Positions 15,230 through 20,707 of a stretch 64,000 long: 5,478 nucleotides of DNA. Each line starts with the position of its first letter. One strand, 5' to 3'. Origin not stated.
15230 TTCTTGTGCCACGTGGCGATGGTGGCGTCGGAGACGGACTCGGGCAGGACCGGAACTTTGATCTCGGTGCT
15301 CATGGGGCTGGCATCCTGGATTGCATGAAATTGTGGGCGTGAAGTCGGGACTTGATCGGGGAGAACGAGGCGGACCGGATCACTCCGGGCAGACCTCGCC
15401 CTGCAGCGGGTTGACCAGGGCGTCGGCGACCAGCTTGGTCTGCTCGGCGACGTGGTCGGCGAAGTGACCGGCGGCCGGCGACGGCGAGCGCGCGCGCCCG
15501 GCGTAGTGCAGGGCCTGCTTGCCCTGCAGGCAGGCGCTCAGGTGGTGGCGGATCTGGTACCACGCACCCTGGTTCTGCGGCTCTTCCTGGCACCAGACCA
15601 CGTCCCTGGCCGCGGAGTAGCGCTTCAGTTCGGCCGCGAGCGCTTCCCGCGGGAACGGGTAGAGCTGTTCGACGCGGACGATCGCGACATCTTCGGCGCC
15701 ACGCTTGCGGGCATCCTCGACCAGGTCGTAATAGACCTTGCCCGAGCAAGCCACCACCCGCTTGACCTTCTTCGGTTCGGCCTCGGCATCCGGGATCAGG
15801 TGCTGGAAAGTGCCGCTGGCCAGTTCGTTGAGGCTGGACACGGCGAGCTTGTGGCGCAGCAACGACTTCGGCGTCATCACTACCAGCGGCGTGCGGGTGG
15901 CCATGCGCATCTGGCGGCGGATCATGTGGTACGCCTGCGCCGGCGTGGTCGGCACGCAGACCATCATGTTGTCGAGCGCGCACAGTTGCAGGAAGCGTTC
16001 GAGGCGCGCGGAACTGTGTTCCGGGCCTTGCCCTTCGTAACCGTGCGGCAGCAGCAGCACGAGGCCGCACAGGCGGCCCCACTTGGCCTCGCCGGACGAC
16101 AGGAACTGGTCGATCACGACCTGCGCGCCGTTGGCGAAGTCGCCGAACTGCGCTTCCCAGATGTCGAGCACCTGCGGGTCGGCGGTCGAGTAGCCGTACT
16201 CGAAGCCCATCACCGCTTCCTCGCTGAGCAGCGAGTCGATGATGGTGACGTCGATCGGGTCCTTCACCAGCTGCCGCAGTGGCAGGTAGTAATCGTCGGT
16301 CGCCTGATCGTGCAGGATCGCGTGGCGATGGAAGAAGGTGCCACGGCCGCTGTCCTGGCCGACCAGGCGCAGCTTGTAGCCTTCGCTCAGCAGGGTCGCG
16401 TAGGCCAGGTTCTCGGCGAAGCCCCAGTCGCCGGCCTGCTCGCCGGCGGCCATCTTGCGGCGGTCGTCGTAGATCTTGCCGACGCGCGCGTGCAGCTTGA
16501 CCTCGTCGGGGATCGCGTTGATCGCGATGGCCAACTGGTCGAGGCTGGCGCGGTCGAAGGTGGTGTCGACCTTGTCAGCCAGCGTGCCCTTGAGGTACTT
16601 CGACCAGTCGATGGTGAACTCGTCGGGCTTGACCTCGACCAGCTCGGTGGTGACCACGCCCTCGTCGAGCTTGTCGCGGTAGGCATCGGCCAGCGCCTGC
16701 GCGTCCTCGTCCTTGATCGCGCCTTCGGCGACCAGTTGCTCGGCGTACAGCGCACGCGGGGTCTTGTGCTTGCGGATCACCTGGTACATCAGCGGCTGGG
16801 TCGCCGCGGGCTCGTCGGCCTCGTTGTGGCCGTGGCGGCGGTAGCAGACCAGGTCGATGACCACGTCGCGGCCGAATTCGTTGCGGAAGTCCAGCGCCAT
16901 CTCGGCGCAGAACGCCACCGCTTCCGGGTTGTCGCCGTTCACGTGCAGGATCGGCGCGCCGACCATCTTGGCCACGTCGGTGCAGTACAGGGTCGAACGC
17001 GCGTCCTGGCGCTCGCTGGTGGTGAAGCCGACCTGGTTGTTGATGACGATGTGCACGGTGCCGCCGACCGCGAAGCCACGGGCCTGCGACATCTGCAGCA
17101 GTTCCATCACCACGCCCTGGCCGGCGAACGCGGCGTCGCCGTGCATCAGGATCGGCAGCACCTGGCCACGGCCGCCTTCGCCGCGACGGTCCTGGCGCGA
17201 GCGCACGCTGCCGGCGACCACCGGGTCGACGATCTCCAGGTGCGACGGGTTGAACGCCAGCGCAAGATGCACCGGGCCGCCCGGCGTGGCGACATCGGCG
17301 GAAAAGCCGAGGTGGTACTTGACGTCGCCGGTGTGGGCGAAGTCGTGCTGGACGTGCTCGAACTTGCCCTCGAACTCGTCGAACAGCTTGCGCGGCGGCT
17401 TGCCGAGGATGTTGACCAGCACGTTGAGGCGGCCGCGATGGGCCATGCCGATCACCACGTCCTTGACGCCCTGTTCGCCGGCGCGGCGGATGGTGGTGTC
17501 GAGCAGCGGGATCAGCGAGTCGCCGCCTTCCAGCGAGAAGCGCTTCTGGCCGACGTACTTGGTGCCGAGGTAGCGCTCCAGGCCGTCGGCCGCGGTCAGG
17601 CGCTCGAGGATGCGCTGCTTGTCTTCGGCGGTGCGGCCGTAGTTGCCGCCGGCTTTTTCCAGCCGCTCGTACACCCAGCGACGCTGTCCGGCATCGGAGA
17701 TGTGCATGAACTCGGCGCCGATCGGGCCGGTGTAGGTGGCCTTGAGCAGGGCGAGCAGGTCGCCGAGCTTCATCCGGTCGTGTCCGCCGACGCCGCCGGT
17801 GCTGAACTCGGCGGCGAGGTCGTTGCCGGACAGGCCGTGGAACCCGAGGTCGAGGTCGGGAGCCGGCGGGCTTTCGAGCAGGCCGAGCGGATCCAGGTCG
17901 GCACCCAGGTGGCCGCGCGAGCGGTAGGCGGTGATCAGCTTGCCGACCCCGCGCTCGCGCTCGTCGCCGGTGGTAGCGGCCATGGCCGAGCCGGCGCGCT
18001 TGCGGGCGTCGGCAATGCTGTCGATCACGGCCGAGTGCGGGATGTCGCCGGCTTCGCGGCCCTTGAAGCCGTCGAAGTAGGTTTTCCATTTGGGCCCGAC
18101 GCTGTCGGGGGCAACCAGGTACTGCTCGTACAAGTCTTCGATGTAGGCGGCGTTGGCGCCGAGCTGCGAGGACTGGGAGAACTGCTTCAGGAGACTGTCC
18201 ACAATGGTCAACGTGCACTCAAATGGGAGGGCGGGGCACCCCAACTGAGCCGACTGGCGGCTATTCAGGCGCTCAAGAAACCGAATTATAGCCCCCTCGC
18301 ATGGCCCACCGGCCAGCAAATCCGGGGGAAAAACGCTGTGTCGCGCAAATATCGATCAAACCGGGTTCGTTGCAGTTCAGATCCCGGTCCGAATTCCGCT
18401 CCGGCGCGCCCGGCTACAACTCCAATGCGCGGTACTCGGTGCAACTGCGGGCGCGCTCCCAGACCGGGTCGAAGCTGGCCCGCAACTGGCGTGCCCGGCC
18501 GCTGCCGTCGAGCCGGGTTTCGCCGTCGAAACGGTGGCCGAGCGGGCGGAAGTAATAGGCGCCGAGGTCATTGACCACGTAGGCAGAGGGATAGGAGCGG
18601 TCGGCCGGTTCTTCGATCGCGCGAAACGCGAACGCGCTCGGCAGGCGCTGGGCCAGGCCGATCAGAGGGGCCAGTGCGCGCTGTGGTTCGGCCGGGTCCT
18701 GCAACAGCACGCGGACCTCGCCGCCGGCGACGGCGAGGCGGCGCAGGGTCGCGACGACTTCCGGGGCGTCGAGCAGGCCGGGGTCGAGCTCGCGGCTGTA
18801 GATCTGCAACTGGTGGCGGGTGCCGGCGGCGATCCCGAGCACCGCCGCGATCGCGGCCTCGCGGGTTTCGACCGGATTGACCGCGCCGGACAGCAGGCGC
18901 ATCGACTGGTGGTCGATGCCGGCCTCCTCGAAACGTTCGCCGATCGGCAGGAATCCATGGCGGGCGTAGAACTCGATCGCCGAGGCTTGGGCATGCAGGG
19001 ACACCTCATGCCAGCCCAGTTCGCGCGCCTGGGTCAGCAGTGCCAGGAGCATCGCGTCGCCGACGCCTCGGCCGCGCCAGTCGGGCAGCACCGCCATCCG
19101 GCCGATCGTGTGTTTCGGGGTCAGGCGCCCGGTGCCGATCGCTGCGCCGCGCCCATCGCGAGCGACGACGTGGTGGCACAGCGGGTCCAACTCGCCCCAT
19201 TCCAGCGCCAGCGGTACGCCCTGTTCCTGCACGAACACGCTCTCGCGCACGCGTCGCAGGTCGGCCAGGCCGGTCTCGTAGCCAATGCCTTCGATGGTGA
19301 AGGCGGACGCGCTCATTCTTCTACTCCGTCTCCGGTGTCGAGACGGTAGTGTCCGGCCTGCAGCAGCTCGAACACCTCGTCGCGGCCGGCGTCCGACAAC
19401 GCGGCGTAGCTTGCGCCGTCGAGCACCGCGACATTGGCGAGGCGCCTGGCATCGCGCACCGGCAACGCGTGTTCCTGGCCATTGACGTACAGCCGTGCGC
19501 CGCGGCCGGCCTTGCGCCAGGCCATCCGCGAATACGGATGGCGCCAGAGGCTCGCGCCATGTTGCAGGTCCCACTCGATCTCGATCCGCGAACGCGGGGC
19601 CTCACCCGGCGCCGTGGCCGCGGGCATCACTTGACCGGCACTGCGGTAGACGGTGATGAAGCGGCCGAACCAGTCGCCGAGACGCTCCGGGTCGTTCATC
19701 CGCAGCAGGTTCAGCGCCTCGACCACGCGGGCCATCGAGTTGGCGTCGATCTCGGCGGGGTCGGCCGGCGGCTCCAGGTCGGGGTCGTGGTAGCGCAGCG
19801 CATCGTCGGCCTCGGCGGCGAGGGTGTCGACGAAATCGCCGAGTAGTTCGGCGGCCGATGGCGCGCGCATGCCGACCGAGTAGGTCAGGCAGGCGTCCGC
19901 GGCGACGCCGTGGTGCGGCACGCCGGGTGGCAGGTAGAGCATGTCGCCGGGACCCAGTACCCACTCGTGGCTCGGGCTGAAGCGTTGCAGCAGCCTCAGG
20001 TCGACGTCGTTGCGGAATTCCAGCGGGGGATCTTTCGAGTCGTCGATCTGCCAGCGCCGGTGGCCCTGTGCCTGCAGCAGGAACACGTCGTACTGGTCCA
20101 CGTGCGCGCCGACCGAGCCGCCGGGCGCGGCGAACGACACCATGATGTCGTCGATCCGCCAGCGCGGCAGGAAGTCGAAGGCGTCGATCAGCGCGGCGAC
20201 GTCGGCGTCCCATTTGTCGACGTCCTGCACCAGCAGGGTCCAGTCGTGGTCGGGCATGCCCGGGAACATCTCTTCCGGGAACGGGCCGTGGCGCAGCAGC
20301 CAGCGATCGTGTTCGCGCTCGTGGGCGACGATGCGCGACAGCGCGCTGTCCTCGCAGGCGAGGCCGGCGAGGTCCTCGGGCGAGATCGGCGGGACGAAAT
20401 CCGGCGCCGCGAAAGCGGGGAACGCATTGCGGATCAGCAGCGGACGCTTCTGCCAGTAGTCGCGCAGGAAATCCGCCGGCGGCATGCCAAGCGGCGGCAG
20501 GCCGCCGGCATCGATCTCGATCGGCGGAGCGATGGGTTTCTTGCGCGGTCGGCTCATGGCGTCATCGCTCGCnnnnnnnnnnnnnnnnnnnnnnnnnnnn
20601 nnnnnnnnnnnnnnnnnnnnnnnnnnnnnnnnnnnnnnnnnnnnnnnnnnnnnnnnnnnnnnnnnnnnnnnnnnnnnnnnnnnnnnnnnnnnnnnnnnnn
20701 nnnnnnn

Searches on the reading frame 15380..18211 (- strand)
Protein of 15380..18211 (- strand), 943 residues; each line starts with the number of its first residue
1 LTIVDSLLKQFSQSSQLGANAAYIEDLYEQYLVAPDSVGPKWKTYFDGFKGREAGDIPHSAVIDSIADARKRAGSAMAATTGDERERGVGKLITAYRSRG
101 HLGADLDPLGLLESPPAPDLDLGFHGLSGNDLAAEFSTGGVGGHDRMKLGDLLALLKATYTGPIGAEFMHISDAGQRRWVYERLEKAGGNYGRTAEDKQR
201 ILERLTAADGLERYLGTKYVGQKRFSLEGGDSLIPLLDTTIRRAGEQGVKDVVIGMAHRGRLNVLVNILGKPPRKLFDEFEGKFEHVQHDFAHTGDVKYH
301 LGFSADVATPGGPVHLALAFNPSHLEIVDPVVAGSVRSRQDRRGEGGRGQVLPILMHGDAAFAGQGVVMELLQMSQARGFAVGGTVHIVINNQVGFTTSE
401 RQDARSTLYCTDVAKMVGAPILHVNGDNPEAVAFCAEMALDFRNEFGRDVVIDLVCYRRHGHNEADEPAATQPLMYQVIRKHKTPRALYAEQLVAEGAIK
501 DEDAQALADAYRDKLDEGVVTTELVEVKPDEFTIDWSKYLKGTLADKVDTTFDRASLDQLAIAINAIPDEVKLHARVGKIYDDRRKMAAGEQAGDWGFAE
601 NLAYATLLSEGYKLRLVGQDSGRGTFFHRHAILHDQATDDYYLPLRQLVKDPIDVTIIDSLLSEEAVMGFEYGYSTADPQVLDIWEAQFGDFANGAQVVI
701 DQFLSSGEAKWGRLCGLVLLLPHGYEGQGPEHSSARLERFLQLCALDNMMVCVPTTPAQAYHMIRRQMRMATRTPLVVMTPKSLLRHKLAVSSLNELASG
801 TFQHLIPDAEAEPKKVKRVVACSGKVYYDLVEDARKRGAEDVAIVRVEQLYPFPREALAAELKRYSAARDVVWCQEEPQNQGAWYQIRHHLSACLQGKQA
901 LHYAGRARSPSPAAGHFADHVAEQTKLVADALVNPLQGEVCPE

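Call 59: search_protein_families(library=ncbifam, proteins=[window:15380-18211:-], max_evalue=0.00001)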
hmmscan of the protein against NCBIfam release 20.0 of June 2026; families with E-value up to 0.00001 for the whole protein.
window:15380-18211:- (943 aa): 5 families
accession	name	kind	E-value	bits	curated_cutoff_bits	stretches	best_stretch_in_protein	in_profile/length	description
NF006914.0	PRK09404.1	equivalog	0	1332.1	764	1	10-932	7-916/919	2-oxoglutarate dehydrogenase E1 component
TIGR00239.1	2oxo_dh_E1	equivalog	0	1211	770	1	18-932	4-931/931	2-oxoglutarate dehydrogenase E1 component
NF008907.0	PRK12270.1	equivalog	0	1155.8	878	1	81-932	394-1239/1241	multifunctional oxoglutarate decarboxylase/oxoglutarate dehydrogenase thiamine pyrophosphate-binding subunit/dihydrolipoyllysine-residue suc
TIGR03182.1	PDH_E1_alph_y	equivalog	1.1e-08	34.4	393.85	1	355-523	137-299/315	pyruvate dehydrogenase (acetyl-transferring) E1 component subunit alpha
TIGR03181.1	PDH_E1_alph_x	equivalog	8.6e-07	28.1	411.35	1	384-523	174-312/341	pyruvate dehydrogenase (acetyl-transferring) E1 component subunit alpha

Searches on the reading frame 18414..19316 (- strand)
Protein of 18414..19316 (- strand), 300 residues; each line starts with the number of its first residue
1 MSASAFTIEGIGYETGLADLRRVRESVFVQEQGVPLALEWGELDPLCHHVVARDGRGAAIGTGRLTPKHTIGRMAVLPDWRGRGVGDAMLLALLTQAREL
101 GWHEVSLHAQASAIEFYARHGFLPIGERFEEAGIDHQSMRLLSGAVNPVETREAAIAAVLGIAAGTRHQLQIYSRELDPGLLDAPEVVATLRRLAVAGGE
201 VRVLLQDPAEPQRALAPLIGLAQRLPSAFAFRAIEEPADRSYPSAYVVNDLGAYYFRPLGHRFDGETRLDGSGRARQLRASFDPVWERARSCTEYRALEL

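Call 101: search_protein_families(library=pfam, proteins=[window:18414-19316:-], max_evalue=0.00001)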
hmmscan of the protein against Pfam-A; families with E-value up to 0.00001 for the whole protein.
window:18414-19316:- (300 aa): 4 families
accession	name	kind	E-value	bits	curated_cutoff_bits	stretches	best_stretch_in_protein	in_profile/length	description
PF25559.1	DUF7931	-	2e-52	177.2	27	1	152-298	2-149/149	Domain of unknown function (DUF7931)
PF13673.13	Acetyltransf_10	-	1.4e-16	61.1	23.6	1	49-141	33-126/128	Acetyltransferase (GNAT) domain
PF00583.31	Acetyltransf_1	-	6.4e-14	52.7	20.7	1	27-122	14-116/116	Acetyltransferase (GNAT) family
PF13508.13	Acetyltransf_7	-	1.2e-13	51.7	27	1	47-122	3-82/84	Acetyltransferase (GNAT) domain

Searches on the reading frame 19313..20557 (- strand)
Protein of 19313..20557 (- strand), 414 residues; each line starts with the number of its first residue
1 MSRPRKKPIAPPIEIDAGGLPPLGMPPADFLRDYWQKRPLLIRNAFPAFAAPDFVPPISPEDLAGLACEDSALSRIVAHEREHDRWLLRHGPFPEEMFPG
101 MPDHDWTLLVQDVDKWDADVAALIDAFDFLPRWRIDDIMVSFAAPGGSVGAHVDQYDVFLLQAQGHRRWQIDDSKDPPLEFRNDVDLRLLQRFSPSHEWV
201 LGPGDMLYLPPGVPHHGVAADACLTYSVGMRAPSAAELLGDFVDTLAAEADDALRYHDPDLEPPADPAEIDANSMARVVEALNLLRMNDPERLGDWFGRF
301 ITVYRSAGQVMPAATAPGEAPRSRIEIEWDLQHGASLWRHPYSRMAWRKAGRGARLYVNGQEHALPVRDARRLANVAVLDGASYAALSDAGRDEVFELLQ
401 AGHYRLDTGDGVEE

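Call 101: search_protein_families(library=pfam, proteins=[window:19313-20557:-], max_evalue=0.00001)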
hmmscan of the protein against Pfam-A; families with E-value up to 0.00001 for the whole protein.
window:19313-20557:- (414 aa): 3 families
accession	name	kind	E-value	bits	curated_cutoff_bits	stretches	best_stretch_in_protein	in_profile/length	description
PF08007.18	JmjC_2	-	2.2e-41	140.8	22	1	123-238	2-127/127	JmjC domain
PF20514.4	ROXA-like_wH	-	1.2e-13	51.5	22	1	287-404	3-118/119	ROXA-like winged helix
PF02311.25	AraC_binding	-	8.1e-06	26.1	21.1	0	197-246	41-92/135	AraC-like ligand binding domain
